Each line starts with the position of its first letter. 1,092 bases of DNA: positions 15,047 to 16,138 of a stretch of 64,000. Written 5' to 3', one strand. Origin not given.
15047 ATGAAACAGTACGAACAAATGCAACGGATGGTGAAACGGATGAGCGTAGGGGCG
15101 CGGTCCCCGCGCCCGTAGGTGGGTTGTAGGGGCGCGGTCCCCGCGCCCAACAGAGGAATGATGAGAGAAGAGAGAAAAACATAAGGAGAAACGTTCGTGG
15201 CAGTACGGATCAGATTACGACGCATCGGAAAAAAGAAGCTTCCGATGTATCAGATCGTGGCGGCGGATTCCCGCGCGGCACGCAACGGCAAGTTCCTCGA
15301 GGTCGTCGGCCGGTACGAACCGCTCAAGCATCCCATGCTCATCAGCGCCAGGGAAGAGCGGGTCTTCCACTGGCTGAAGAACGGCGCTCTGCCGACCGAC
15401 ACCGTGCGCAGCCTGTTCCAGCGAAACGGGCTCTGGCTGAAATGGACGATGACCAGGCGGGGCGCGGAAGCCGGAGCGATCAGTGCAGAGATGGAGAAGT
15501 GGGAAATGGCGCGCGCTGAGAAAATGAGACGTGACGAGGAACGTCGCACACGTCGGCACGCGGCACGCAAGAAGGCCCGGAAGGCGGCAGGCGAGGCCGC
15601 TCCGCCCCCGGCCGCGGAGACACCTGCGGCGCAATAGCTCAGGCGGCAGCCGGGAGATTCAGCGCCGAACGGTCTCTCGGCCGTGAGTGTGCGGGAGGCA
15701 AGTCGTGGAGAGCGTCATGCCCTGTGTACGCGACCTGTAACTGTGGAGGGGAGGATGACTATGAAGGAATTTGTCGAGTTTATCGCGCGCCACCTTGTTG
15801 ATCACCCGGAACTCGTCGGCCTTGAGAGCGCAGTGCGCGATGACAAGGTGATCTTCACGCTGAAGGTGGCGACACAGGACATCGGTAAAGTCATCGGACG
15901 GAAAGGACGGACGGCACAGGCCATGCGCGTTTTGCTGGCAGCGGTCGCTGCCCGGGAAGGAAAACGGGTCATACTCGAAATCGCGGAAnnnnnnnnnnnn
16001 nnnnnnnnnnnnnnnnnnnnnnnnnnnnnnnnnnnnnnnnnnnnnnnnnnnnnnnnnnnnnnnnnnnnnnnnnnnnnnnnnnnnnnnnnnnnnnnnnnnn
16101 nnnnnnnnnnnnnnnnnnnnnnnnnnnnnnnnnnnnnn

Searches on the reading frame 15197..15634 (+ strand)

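Call 23: search_protein_families(library=pfam, proteins=[window:15197-15634:+], max_evalue=0.001)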
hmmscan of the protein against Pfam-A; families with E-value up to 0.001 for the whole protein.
window:15197-15634:+ (146 aa): 1 family
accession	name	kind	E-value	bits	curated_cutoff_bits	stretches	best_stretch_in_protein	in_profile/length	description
PF00886.24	Ribosomal_S16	-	2.2e-20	72.8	27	1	9-67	1-62/62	Ribosomal protein S16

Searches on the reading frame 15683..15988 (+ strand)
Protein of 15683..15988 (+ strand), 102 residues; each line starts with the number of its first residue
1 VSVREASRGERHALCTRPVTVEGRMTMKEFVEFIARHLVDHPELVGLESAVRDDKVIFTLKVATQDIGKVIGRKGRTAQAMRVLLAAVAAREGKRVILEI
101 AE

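Call 23: search_protein_families(library=pfam, proteins=[window:15683-15988:+], max_evalue=0.001)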
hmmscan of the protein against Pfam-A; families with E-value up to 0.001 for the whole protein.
window:15683-15988:+ (102 aa): 1 family
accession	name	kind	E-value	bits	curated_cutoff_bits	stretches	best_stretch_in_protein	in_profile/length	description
PF13083.13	KH_KhpA-B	-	8.5e-22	77.3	32.1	1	28-100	1-73/73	KhpA/KhpB, KH domain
